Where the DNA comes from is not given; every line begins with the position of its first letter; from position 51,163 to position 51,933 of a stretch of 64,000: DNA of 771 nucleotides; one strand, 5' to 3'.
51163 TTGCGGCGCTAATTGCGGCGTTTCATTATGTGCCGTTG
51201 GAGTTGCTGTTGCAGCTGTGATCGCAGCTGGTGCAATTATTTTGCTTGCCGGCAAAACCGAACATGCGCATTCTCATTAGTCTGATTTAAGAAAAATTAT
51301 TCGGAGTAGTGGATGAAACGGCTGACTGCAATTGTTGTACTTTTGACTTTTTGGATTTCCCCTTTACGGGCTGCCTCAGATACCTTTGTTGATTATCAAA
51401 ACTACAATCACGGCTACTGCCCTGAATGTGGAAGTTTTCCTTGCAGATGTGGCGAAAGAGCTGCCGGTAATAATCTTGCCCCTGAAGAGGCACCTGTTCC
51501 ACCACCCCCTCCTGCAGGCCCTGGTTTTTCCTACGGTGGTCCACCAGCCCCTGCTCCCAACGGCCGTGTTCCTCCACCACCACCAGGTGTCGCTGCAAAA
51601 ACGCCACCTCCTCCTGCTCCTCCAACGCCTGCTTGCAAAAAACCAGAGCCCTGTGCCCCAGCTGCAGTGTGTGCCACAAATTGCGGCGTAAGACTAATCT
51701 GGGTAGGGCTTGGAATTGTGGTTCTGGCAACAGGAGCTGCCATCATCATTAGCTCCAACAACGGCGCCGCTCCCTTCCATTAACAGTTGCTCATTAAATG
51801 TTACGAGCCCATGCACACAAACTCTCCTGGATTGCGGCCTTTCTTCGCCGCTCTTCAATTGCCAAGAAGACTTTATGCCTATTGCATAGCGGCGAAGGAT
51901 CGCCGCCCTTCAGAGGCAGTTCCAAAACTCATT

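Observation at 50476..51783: Three adjacent signal-peptide, Cys/Pro/Ala-rich, C-terminally anchored proteins with His-containing tails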

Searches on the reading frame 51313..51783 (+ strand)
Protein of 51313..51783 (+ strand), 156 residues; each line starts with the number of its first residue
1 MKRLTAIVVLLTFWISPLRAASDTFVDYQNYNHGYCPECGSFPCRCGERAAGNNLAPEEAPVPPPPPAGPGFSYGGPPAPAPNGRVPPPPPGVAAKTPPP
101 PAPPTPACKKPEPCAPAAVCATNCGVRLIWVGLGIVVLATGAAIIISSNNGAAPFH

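Call 3: search_protein_families(library=pfam, proteins=[window:51313-51783:+], max_evalue=1)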
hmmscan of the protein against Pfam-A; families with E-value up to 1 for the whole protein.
window:51313-51783:+ (156 aa): 0 families

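Call 4: search_protein_families(library=ncbifam, proteins=[window:51313-51783:+], max_evalue=1)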
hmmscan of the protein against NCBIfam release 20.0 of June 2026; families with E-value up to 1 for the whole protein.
window:51313-51783:+ (156 aa): 1 family
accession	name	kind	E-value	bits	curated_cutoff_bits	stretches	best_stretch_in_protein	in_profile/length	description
NF040983.1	BimA_second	exception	0.0046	15.9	600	1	46-117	80-151/381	trimeric autotransporter actin-nucleating factor BimA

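Call 13: find_homologous_proteins(query=window:51313-51783:+, max_evalue=1)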
Query window:51313-51783:+ (156 aa): 11 proteins with E <= 1 among 5511 candidates.
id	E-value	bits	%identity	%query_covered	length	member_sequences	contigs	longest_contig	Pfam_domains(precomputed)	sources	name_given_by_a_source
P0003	1.0e-98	346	100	100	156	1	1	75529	-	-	-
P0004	1.5e-32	131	49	100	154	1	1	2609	-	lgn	-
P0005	7.4e-31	125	66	29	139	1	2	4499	-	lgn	-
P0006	5.5e-29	119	42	99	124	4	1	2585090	-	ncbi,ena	-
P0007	4.6e-28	116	49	97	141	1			-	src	-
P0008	1.7e-25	108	42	98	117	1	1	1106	-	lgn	-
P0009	3.2e-24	103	42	97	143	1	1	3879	-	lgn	-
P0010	4.2e-23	100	38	97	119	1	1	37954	-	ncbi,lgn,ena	-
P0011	1.1e-22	98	47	81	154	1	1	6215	-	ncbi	-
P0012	1.6e-14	72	35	97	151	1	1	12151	-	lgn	-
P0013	2.0e-12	65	51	29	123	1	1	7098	-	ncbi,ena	-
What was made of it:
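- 51313..51783 (+): ORF3, 156 aa. Subtype A, which is always the last gene of the array. Signal peptide is residues 1-20 (LRA|AS). It then has the N-knuckle, a polyproline spacer, the juxtamembrane motif, a TM helix and the tail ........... Homologues at E = 1e-33 to 1e-12 (call 13).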

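Call 21: find_encoding_contigs(protein=P0006, flank=6000, max_places=3)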
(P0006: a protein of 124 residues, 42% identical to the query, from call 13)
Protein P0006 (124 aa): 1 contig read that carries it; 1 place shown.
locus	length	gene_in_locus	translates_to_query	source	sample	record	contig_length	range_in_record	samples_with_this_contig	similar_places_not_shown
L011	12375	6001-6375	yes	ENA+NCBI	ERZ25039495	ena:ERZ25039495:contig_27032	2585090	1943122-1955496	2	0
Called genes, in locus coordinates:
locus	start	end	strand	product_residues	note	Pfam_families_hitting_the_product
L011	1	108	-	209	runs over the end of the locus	PF01813:ATP-synt_D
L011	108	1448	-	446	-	PF02874:ATP-synt_ab_N, PF00006:ATP-synt_ab, PF22919:ATP-synt_VA_C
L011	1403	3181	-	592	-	PF02874:ATP-synt_ab_N, PF16886:ATP-synt_ab_Xtn, PF00006:ATP-synt_ab, PF22919:ATP-synt_VA_C (weak)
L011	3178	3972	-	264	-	PF10962:DUF2764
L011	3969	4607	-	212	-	-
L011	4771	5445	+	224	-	-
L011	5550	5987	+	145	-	-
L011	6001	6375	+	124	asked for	-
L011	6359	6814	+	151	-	-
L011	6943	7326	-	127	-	-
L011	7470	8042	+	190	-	-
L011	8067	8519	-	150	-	PF00011:HSP20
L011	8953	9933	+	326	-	PF00923:TAL_FSA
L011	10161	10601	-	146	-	-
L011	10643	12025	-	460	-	-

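Call 23: search_protein_representatives(alignment_id=A1)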
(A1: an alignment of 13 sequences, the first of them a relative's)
Query: 13 sequences, 141 profile positions. Proteins with E-value up to 0.001 (for the whole library): 70; up to 1e-10: 34; up to 1e-30: 10. The best 70 are listed.
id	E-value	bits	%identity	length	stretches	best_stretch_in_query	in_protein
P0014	1.4e-40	155.0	-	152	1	1-141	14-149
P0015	4.4e-37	143.7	-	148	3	1-65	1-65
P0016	6.8e-37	143.1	-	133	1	2-138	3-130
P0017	2.6e-33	131.5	-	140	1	1-137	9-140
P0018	1.7e-32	128.8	-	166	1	2-140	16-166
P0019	2.4e-32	128.4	-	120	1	1-140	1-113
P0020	1.2e-31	126.1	-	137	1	1-138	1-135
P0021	1.5e-31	125.8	-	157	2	1-58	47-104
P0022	2.3e-31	125.2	-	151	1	1-135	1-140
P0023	5.4e-31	124.0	-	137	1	1-140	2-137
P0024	1.3e-30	122.7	-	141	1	1-140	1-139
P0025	4.3e-30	121.0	-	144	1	1-141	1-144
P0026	1.9e-28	115.7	-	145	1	4-141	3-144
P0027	1.2e-27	113.1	-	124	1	2-137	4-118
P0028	1.1e-26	109.9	-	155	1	7-141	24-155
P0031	3.7e-24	101.8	-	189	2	9-109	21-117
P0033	9.9e-24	100.4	-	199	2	35-140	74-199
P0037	2.0e-21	93.0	-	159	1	17-140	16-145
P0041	8.6e-17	77.9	-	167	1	1-139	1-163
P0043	4.3e-14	69.2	-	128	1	1-137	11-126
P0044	1.6e-13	67.3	-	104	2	90-141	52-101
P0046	1.6e-11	60.8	-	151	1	1-140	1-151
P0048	1.8e-10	57.4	-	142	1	1-140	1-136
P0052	1.3e-08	51.5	-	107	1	54-141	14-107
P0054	3.3e-08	50.1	-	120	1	1-140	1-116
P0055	3.5e-08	50.0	-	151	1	54-140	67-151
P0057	3.8e-07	46.7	-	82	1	83-140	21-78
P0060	9.7e-07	45.3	-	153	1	1-140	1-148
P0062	1.8e-06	44.5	-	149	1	2-139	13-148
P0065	6.3e-06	42.7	-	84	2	84-140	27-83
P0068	2.6e-05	40.7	-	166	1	61-139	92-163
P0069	2.8e-05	40.6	-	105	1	81-138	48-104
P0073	1.3e-04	38.5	-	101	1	74-140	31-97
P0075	1.6e-04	38.2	-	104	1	62-140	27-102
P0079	8.1e-04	35.9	-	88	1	80-140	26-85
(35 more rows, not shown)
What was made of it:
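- On C-terminal sorting signals (PEP-CTERM, MYXO-CTERM, GlyGly-CTERM, LPXTG): All 70 profile hits are small low-complexity proteins of 80-199 aa (call 23).
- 70 representative clusters at E <= 1e-3, 34 of them at E <= 1e-10 (call 23). All 70 library hits are 80-199 aa low-complexity proteins (call 23).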

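Call 25: list_cluster_members(proteins=[P0057, P0065, P0044, P0054, P0023, P0033, P0046, P0068, P0079, P0013])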
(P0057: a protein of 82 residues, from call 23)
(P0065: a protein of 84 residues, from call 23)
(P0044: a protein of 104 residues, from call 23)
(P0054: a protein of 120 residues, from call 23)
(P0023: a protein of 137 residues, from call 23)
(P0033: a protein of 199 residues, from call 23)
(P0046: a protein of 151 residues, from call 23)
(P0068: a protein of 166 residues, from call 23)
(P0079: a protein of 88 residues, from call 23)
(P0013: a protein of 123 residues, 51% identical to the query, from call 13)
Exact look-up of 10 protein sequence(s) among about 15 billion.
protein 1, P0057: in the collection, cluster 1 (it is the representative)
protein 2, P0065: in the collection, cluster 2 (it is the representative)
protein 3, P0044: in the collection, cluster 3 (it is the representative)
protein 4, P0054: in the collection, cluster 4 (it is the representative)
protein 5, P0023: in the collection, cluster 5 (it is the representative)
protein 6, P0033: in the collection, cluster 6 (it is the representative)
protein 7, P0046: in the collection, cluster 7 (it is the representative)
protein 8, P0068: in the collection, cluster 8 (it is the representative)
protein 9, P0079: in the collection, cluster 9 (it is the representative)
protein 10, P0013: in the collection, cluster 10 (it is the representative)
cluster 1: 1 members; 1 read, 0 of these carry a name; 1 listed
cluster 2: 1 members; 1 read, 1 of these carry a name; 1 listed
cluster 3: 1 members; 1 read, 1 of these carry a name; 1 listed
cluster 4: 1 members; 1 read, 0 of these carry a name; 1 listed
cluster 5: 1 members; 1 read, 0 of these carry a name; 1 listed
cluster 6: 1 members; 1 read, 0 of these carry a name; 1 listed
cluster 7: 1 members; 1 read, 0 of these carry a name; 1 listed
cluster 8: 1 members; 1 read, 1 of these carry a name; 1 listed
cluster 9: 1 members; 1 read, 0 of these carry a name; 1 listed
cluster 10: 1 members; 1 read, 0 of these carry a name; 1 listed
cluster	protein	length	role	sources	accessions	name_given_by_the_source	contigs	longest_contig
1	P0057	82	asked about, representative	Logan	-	-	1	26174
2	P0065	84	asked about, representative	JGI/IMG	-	hypothetical protein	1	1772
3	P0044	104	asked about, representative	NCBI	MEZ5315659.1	MAG: hypothetical protein R3E91_05595 [Chlamydiales bacterium]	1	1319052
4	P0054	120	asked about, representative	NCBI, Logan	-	-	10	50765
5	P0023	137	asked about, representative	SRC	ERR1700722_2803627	-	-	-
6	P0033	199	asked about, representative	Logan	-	-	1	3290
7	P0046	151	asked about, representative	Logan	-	-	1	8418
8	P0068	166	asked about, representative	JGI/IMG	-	hypothetical protein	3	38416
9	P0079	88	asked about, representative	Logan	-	-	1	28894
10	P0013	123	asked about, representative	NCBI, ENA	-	-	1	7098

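Call 27: find_homologous_proteins(query=A2, max_evalue=0.001)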
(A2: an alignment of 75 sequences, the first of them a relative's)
Query A2 (75 sequences) (156 aa, profile of the alignment): 31 proteins with E <= 0.001 among 8000 candidates.
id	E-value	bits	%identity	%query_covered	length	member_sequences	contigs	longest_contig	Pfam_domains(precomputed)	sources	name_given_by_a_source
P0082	2.2e-43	165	50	30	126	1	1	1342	-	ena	-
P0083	3.6e-43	164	36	100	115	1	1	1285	-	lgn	-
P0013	3.4e-42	161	51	29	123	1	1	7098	-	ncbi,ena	-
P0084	1.4e-41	159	49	45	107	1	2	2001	-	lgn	-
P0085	1.6e-41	159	56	28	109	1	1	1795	-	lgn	-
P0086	3.8e-40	155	47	29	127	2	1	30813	-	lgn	-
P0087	3.0e-39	152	46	31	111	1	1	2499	-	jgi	-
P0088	1.9e-38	149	38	100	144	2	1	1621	-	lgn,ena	-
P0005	1.6e-37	146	66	29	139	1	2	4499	-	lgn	-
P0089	1.3e-36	143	40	97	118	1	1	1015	-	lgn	-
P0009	2.6e-36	142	42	97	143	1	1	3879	-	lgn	-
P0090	2.7e-36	142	48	31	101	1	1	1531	-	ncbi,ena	-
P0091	3.0e-36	142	49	29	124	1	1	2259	-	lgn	-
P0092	3.1e-36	142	55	31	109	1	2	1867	-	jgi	-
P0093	4.4e-36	142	44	98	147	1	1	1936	-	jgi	jgi:hypothetical protein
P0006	1.8e-32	130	42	99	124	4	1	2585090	-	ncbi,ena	-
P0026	3.3e-29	119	31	94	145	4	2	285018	-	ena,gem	-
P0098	1.9e-26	110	55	29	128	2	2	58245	-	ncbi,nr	ncbi:MAG: hypothetical protein JSS62_02095 [Verrucomicrobia bacterium]|nr:hypothetical protein [Verr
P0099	2.4e-26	110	38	100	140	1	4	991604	-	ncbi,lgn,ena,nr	ncbi:MAG: hypothetical protein S4CHLAM45_03110 [Chlamydiales bacterium]|nr:hypothetical protein [Chl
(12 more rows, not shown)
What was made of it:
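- Tried and rejected: ORF3 and profile queries were needed to reach relatives (calls 13, 23, 27).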

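Call 28: find_encoding_contigs(protein=P0099, flank=6000, max_places=2)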
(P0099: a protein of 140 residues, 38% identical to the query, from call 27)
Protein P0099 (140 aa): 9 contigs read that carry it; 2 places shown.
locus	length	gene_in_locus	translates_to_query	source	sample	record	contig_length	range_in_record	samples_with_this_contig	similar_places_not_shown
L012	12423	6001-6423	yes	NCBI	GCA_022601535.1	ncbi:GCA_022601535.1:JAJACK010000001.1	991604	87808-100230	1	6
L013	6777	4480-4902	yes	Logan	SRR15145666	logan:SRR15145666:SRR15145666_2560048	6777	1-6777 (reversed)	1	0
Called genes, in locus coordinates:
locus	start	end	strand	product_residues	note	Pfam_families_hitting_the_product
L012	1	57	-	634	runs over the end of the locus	PF01496:V_ATPase_I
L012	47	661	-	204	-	PF01813:ATP-synt_D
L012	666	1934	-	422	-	PF02874:ATP-synt_ab_N, PF00006:ATP-synt_ab, PF22919:ATP-synt_VA_C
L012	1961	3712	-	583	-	PF02874:ATP-synt_ab_N, PF16886:ATP-synt_ab_Xtn, PF00006:ATP-synt_ab, PF22919:ATP-synt_VA_C (weak)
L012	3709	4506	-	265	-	PF10962:DUF2764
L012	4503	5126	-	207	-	-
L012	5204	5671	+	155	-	-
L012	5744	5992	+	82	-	-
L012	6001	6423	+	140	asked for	-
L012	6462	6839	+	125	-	-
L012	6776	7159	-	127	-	-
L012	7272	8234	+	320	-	PF00923:TAL_FSA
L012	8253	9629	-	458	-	-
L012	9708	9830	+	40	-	-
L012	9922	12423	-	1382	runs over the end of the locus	PF04997:RNA_pol_Rpb1_1, PF00623:RNA_pol_Rpb1_2, PF04983:RNA_pol_Rpb1_3, PF05000:RNA_pol_Rpb1_4, PF04998:RNA_pol_Rpb1_5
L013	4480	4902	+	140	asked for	-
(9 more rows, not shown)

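Call 29: find_encoding_contigs(protein=P0098, flank=6000, max_places=2)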
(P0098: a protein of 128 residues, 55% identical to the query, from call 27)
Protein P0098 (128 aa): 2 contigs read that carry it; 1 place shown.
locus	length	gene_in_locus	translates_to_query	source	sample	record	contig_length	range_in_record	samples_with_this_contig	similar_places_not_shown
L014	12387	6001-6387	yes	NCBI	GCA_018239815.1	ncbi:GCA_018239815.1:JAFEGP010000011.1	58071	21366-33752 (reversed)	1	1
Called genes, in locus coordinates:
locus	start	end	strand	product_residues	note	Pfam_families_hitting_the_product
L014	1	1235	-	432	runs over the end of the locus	PF02874:ATP-synt_ab_N, PF00006:ATP-synt_ab, PF22919:ATP-synt_VA_C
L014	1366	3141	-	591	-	PF02874:ATP-synt_ab_N, PF16886:ATP-synt_ab_Xtn, PF00006:ATP-synt_ab, PF22919:ATP-synt_VA_C (weak)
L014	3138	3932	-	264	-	PF10962:DUF2764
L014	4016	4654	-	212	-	-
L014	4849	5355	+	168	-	-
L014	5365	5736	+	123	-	-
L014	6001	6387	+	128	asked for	-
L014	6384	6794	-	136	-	-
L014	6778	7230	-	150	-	PF00011:HSP20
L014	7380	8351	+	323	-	PF00923:TAL_FSA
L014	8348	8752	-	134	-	-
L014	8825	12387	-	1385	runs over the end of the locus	PF04997:RNA_pol_Rpb1_1, PF00623:RNA_pol_Rpb1_2, PF04983:RNA_pol_Rpb1_3, PF05000:RNA_pol_Rpb1_4, PF04998:RNA_pol_Rpb1_5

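Call 30: find_encoding_contigs(protein=P0026, flank=6000, max_places=2)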
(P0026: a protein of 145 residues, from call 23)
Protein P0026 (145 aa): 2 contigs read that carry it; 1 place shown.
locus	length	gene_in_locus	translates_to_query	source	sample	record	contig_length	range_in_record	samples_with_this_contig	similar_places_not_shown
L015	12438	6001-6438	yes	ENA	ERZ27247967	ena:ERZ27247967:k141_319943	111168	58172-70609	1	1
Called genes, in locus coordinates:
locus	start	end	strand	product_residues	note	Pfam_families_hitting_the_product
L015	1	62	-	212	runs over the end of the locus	PF01813:ATP-synt_D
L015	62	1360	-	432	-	PF02874:ATP-synt_ab_N, PF00006:ATP-synt_ab, PF22919:ATP-synt_VA_C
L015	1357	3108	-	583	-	PF02874:ATP-synt_ab_N, PF16886:ATP-synt_ab_Xtn, PF00006:ATP-synt_ab, PF22919:ATP-synt_VA_C (weak)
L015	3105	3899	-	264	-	PF10962:DUF2764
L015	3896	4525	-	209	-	-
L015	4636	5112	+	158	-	-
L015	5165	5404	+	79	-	-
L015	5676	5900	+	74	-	-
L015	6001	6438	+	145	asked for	-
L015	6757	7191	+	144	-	-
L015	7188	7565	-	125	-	-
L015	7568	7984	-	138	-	PF00011:HSP20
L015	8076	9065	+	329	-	PF00923:TAL_FSA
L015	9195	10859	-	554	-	-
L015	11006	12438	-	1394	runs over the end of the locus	PF04997:RNA_pol_Rpb1_1, PF00623:RNA_pol_Rpb1_2, PF04983:RNA_pol_Rpb1_3, PF05000:RNA_pol_Rpb1_4, PF04998:RNA_pol_Rpb1_5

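Call 37: predict_structure(alignment_id=A1)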
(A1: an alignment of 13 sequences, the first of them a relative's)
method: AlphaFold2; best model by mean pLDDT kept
length: 156 residues; sequences in the alignment: 13
mean_pLDDT: 62.6   pTM: 0.29
mean pLDDT of the five models: 62.6, 61.5, 58.9, 58.5, 56.2
residues with pLDDT >= 90: 0; 70-90: 49; 50-70: 79; < 50: 28
segments of 3 or more residues with pLDDT < 50: 47-59, 72-75, 118-124
pLDDT, mean of each block of 10 residues (from residue 1): 80 70 55 53 51 46 61 53 65 67 60 49 58 86 85 64
secondary structure, 60 per line:
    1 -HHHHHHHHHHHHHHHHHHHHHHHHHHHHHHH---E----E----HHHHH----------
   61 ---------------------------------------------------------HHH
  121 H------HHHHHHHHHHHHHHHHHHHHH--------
elements in order: H2-32 H46-50 H118-121 H128-148
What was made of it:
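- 51694..51756 (+): TM helix of ORF3 (residues 128-148), rich in Ala, Gly, Ile and Val. AlphaFold2 helix at 128-148; pLDDT for residues 131-150 is about 85 (call 37).
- Checked: AlphaFold2 places a helix at residues 128-148 of ORF3; pLDDT for residues 131-150 is about 85 (call 37).
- AlphaFold2 gives no folded ectodomain (mean pLDDT 62.6; call 37).
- Tried and rejected: AlphaFold2 with a 13-sequence alignment gave only the two helices (mean pLDDT 62.6), so no fold search was run (call 37).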

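Call 41: list_cluster_members(proteins=[P0048, P0055, P0060, P0062, P0069, P0073, P0075, P0052, P0037, P0041])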
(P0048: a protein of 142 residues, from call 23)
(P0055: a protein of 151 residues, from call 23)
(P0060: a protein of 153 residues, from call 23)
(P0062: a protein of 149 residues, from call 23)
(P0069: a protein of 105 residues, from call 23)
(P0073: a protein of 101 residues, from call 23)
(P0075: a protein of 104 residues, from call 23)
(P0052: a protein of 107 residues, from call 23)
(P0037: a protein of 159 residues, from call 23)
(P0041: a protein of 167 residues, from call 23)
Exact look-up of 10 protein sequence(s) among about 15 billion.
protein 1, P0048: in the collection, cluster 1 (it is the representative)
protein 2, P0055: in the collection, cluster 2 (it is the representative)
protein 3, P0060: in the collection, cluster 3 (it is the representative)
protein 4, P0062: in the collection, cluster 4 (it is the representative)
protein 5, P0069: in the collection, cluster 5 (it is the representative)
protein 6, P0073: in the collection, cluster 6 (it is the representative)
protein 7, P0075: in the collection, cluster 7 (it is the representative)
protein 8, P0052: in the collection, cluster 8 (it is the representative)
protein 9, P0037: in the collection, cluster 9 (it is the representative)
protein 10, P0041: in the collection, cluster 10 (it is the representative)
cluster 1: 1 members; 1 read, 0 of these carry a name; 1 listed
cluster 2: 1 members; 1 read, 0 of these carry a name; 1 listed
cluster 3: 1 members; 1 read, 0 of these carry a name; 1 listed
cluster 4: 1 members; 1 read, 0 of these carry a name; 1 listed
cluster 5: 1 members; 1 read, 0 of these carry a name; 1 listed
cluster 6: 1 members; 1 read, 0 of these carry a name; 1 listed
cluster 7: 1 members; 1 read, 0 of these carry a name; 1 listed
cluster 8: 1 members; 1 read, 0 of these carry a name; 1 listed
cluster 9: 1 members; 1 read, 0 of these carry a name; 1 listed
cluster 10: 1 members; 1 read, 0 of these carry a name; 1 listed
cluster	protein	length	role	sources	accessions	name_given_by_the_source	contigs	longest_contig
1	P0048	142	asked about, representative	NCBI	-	-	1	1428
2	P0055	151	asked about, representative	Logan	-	-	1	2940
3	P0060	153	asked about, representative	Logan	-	-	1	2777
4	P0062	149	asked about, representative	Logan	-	-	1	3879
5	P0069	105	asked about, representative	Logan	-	-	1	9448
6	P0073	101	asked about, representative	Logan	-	-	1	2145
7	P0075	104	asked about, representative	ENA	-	-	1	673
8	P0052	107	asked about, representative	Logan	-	-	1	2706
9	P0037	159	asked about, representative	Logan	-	-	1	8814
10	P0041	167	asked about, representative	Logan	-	-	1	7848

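Call 48: search_protein_families(library=pfam, alignment_id=A2, max_evalue=1)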
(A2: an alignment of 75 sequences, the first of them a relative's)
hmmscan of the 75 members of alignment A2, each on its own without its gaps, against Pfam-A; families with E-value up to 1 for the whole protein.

A. member 1, P0003 (156 aa): 0 families

B. families by the number of members that match (of 75 scanned): 27 families (the first 25 are shown)
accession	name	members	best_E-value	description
PF25631.1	Inovirus_capsid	5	0.085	Inovirus capsid protein family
PF12555.13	SteA-like_C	3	0.012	SteA-like C-terminal domain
PF05887.16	Trypan_PARP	2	0.0033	Procyclic acidic repetitive protein (PARP)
PF25184.1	YxzE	1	0.018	YxzE-like putative bacteriocin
PF20130.4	DUF6520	1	0.019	Family of unknown function (DUF6520)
PF10873.13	CYYR1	1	0.026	Cysteine and tyrosine-rich protein 1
PF04159.19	NB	1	0.041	NB glycoprotein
PF00465.25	Fe-ADH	1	0.047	Iron-containing alcohol dehydrogenase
PF13491.11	FtsK_4TM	1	0.06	4TM region of DNA translocase FtsK/SpoIIIE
PF22857.1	Mst87F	1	0.069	Male-specific sperm protein Mst87F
PF02117.22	7TM_GPCR_Sra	1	0.076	Serpentine type 7TM GPCR chemoreceptor Sra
PF04103.21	CD20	1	0.079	CD20-like family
PF02950.22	Conotoxin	1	0.092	Conotoxin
PF24445.1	DUF7564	1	0.15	Family of unknown function (DUF7564)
PF20980.2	lpg1496_N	1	0.16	lpg1496 N-terminal domain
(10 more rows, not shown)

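Call 49: list_cluster_members(proteins=[P0014, P0017, P0018, P0020, P0022, P0024, P0025, P0028, P0031, P0043])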
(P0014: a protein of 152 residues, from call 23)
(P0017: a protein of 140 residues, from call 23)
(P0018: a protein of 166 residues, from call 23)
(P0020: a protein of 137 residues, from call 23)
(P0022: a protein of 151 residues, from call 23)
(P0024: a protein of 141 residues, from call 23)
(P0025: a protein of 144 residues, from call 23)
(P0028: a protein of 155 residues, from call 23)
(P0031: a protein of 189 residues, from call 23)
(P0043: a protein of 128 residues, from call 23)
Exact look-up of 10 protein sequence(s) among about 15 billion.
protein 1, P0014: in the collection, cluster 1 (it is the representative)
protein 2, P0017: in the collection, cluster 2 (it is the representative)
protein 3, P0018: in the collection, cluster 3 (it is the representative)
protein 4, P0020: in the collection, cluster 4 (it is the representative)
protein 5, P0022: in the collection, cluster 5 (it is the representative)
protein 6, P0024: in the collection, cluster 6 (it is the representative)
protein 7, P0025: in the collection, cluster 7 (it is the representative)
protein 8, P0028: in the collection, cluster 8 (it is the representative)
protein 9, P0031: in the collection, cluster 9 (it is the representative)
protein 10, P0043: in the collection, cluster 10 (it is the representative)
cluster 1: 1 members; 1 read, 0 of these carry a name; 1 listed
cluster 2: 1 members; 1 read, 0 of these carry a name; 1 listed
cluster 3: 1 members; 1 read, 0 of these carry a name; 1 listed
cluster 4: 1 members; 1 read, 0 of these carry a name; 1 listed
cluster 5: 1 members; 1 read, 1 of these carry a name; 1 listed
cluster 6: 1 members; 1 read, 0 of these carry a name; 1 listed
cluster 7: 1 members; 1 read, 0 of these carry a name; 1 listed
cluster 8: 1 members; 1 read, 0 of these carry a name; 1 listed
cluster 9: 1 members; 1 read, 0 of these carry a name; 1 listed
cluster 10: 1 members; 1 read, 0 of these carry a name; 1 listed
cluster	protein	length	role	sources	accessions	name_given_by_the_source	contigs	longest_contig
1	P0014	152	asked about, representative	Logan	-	-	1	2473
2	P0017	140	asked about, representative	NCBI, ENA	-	-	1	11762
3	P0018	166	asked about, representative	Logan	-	-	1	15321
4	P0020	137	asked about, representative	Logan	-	-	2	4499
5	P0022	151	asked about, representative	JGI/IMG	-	hypothetical protein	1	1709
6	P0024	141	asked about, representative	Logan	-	-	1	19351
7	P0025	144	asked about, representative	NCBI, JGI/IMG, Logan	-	-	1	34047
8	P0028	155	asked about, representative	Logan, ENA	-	-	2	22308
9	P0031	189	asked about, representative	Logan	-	-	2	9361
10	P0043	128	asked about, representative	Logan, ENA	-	-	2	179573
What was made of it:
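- Tried and rejected: Cluster look-ups for 30 family members returned no informative names (calls 25, 41, 49).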
